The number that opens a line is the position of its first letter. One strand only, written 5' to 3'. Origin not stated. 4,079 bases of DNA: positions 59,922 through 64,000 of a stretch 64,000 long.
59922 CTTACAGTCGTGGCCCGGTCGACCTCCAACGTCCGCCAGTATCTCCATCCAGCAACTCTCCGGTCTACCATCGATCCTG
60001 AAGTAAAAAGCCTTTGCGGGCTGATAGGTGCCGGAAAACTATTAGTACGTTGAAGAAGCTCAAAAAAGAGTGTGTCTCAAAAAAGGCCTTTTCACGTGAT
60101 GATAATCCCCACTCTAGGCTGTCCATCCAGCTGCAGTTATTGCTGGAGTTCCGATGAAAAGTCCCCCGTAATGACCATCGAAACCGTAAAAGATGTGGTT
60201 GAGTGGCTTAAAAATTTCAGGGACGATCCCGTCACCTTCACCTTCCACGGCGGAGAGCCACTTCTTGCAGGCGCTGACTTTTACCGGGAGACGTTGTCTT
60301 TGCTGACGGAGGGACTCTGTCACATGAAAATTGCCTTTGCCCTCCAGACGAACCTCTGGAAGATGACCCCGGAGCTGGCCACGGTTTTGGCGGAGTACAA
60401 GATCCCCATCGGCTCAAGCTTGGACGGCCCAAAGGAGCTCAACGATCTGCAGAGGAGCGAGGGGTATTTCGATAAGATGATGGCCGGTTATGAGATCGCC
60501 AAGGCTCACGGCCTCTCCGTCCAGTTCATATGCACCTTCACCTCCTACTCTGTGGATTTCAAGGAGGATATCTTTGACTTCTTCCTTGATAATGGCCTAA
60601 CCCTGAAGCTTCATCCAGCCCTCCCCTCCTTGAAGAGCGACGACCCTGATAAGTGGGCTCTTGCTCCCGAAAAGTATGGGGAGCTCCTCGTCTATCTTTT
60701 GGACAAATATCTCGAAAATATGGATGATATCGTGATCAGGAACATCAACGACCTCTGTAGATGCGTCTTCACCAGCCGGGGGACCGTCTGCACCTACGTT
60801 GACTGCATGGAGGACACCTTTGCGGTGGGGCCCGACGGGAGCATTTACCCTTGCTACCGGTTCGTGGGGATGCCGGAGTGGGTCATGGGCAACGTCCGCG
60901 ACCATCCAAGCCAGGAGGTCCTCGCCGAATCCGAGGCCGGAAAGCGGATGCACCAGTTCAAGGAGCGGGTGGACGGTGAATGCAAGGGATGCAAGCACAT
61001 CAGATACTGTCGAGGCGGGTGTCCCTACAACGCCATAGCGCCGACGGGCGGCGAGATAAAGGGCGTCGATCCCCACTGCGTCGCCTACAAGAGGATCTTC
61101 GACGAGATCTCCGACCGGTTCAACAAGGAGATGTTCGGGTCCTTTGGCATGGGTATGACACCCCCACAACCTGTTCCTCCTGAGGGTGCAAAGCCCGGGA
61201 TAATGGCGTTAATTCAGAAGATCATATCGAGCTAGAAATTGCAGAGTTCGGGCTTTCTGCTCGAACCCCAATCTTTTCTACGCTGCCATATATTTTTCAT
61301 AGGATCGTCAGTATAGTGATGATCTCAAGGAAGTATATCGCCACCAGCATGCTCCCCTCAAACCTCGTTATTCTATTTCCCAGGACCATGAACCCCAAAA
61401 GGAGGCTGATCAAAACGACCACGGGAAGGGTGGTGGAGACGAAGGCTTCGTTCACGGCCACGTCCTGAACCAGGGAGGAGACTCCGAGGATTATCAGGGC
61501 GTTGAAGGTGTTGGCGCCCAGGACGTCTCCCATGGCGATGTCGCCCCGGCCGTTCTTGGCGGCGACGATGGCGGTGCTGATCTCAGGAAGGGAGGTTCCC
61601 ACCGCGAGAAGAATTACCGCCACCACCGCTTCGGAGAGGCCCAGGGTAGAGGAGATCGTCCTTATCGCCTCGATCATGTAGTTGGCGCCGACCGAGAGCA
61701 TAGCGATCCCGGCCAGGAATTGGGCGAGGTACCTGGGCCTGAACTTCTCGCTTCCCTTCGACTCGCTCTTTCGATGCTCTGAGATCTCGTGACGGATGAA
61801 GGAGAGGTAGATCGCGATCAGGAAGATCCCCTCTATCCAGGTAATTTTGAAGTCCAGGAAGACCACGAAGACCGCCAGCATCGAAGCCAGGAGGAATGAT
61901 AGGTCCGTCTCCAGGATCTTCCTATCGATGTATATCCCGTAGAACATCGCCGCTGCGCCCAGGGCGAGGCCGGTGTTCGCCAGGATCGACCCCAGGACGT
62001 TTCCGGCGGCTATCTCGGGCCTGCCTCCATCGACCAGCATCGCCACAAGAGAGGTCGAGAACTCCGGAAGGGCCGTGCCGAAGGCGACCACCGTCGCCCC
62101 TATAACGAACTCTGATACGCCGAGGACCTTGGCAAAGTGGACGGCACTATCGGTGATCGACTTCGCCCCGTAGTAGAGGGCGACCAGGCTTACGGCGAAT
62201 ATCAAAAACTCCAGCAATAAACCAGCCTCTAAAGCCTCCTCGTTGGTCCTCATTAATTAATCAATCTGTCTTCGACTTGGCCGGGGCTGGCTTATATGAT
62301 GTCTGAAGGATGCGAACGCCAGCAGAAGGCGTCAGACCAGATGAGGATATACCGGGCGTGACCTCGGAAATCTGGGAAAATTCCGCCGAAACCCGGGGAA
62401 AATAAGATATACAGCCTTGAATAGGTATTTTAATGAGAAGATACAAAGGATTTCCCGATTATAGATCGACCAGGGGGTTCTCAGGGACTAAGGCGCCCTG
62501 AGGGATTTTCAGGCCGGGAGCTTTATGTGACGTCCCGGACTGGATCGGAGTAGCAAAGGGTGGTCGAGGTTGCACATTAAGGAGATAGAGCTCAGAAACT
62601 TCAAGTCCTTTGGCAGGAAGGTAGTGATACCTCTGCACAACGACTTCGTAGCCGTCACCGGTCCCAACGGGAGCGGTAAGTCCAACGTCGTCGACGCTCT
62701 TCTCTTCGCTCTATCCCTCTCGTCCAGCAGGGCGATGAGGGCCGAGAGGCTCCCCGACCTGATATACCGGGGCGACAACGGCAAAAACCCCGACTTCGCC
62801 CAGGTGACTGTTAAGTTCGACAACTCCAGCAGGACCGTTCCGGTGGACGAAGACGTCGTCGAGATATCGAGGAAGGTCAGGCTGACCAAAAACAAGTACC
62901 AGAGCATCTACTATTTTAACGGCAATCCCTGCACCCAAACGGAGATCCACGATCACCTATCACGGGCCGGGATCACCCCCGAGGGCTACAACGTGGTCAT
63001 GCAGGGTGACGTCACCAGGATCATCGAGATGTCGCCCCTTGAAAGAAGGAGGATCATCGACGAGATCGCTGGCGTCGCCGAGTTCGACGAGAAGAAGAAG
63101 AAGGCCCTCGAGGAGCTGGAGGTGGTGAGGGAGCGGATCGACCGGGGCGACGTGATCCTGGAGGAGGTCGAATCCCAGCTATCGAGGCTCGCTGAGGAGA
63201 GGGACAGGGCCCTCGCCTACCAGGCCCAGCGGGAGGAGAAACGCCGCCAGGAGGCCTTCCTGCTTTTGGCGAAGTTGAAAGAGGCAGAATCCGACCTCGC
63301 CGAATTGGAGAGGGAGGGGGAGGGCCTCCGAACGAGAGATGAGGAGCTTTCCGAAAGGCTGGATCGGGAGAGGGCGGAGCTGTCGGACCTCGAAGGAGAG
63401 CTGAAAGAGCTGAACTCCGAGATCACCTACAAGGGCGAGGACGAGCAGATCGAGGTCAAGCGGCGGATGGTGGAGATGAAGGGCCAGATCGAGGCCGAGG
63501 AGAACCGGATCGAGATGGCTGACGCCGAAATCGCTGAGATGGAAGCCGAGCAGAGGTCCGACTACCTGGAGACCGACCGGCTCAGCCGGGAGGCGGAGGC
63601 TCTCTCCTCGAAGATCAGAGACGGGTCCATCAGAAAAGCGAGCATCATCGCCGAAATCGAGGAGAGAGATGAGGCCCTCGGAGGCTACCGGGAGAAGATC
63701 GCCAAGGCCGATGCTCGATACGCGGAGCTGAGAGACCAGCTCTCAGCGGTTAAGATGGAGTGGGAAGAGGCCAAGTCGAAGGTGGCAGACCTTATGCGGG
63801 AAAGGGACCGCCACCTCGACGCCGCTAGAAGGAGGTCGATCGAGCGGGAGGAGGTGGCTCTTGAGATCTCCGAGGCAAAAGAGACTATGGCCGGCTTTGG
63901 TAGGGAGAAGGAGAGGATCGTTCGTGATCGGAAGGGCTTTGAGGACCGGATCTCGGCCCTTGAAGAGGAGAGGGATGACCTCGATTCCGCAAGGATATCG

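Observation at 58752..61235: Uncharacterised anSME-like SPASM radical-SAM gene head-to-head with mmp10 directly behind mcrA: candidate new MCR maturation enzyme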

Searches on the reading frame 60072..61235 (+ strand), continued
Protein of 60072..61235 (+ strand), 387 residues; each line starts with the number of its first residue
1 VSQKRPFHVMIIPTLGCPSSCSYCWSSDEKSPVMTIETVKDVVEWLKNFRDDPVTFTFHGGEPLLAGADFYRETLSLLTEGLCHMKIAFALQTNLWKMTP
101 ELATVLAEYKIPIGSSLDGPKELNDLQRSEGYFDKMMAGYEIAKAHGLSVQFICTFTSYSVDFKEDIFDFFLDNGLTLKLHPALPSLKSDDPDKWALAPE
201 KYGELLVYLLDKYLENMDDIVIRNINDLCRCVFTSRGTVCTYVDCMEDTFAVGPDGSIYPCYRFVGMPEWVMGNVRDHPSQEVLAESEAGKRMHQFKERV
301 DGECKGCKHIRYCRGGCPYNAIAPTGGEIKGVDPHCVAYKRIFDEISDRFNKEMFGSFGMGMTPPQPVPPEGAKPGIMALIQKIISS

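Call 86: find_encoding_contigs(protein=P0366, flank=10000, max_places=1)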
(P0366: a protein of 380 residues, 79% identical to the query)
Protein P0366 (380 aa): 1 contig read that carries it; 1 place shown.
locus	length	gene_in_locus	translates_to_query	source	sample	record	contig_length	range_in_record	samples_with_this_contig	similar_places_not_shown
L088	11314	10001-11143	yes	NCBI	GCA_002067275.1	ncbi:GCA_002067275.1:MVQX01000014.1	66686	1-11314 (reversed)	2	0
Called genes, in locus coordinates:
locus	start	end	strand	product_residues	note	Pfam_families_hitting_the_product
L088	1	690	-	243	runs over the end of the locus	PF04446:Thg1, PF14413:Thg1C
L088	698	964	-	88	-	PF05239:PRC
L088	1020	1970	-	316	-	PF00056:Ldh_1_N, PF02866:Ldh_1_C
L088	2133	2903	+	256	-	PF13482:RNase_H_2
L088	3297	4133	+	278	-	PF02517:Rce1-like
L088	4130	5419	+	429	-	PF05977:MFS_3, PF07690:MFS_1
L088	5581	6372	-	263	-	PF00561:Abhydrolase_1, PF12146:Hydrolase_4, PF12697:Abhydrolase_6, PF08386:Abhydrolase_4 (weak)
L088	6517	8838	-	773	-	PF00092:VWA (faint)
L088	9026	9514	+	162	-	PF06445:GyrI-like, PF14526:Cass2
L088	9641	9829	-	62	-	-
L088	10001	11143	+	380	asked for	PF04055:Radical_SAM, PF13186:SPASM (weak)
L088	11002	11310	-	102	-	-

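Call 88: find_encoding_contigs(protein=P0384, flank=10000, max_places=1)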
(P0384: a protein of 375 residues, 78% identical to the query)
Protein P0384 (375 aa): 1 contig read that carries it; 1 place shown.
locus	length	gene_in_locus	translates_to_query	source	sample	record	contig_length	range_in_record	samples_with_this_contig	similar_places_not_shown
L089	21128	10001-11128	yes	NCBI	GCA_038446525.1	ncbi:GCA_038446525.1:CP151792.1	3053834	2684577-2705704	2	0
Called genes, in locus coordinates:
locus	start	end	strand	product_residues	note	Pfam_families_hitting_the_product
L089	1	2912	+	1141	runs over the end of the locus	PF03833:PolC_DP2_N, PF24844:PolC_DP2_central, PF24846:PolC_DP2_cat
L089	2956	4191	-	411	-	PF04055:Radical_SAM, PF19238:Radical_SAM_2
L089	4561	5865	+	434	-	PF02783:MCR_beta_N, PF02241:MCR_beta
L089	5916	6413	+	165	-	PF02505:MCR_D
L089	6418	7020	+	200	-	PF04609:MCR_C (weak)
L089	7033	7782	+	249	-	PF02240:MCR_gamma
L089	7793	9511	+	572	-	PF02745:MCR_alpha_N, PF02249:MCR_alpha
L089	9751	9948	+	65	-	-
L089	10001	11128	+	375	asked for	PF04055:Radical_SAM, PF13186:SPASM (weak)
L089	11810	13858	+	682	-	PF05378:Hydant_A_N, PF01968:Hydantoinase_A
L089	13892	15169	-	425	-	PF00275:EPSP_synthase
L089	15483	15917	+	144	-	PF04343:DUF488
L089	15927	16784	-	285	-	PF01435:Peptidase_M48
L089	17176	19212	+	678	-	PF05378:Hydant_A_N, PF01968:Hydantoinase_A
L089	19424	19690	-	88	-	-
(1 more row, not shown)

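Call 89: find_encoding_contigs(protein=P0342, flank=10000, max_places=1)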
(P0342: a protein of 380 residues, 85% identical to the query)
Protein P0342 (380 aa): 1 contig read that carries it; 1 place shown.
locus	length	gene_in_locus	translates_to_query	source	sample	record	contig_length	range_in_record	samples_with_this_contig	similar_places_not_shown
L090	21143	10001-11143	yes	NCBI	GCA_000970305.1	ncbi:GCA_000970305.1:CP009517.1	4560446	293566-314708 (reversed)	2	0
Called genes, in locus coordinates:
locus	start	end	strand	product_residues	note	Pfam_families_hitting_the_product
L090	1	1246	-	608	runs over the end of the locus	-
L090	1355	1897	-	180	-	PF01965:DJ-1_PfpI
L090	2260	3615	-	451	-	PF01940:DUF92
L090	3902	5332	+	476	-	PF07992:Pyr_redox_2, PF13738:Pyr_redox_3, PF00070:Pyr_redox, PF02852:Pyr_redox_dim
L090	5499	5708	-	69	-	-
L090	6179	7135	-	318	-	PF25133:TYW2_N_2, PF02475:TRM5-TYW2_MTfase, PF09445:Methyltransf_15 (weak)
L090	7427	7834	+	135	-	PF00719:Pyrophosphatase (weak)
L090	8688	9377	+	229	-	-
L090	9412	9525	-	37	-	-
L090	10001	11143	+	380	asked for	PF04055:Radical_SAM, PF13186:SPASM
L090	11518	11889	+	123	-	-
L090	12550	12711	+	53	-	-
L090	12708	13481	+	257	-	PF13187:Fer4_9 (faint), PF00037:Fer4 (weak), PF12837:Fer4_6 (faint), PF13237:Fer4_10 (faint), PF12798:Fer4_3 (faint), PF12838:Fer4_7 (weak), PF13484:Fer4_16 (weak)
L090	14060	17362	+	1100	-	PF07752:S-layer, PF18911:PKD_4 (faint), PF07752:S-layer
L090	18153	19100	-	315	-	-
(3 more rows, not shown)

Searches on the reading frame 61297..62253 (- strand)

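Call 3: search_protein_families(library=pfam, proteins=[window:61297-62253:-])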
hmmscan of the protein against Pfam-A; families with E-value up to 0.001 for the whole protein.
window:61297-62253:- (318 aa): 1 family
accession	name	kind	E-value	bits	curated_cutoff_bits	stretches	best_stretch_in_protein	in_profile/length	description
PF01699.29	Na_Ca_ex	-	3.4e-59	199.6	24.9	2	16-153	3-146/151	Sodium/calcium exchanger protein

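Call 4: search_protein_families(library=ncbifam, proteins=[window:61297-62253:-], max_evalue=0.01)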
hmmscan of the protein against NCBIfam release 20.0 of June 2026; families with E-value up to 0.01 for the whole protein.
window:61297-62253:- (318 aa): 6 families
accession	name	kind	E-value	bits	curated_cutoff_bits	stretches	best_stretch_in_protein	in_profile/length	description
TIGR00367.1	TIGR00367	hypoth_equivalog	2.7e-56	191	179.65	1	13-309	2-311/312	calcium/sodium antiporter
NF008005.0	PRK10734.1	equivalog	3.1e-41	141.6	432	2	13-172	2-159/325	calcium/sodium antiporter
TIGR00927.1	2A1904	subfamily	1.1e-14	53.1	710.1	2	175-264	1047-1136/1209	K+-dependent Na+/Ca+ exchanger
TIGR00846.1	caca2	superfamily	2.4e-12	46.4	317.45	2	184-314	238-371/372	calcium/proton exchanger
TIGR00845.1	caca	equivalog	1.5e-09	36.2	679.85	2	177-260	750-834/921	sodium/calcium exchanger 1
TIGR00378.1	cax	equivalog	1.1e-06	28.2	211.15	1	179-310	210-344/349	calcium/proton exchanger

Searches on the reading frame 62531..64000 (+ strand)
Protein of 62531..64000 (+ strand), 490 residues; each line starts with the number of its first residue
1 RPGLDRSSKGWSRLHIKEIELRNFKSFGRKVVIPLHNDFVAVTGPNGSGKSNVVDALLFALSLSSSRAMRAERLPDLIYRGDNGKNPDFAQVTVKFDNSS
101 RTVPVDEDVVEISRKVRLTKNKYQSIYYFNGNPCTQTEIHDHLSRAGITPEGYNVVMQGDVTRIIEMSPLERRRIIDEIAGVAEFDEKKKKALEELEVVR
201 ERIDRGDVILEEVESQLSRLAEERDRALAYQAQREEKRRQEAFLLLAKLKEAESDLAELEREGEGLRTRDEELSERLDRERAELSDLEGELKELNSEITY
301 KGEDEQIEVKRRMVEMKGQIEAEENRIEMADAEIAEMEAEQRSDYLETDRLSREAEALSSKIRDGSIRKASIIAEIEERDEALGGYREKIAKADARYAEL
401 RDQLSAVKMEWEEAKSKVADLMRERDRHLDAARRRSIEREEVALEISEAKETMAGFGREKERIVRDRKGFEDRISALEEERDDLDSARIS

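Call 18: search_protein_families(library=pfam, proteins=[window:62531-64000:+])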
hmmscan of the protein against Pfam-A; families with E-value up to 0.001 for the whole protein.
window:62531-64000:+ (490 aa): 5 families
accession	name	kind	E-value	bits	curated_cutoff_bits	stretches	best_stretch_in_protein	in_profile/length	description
PF02463.25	SMC_N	-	7.8e-36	124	40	1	15-216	1-136/220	RecF/RecN/SMC N terminal domain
PF13476.12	AAA_23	-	1.1e-11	46.2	27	1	19-298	2-200/201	AAA domain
PF13175.12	AAA_15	-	7.8e-11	42.6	32.1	1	16-337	3-256/374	AAA ATPase domain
PF13555.12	AAA_29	-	2e-07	31.1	27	1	17-62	2-47/61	P-loop containing region of AAA domain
PF13304.12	AAA_21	-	3.5e-06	27.8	27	1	39-80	1-26/304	AAA domain, putative AbiEii toxin, Type IV TA system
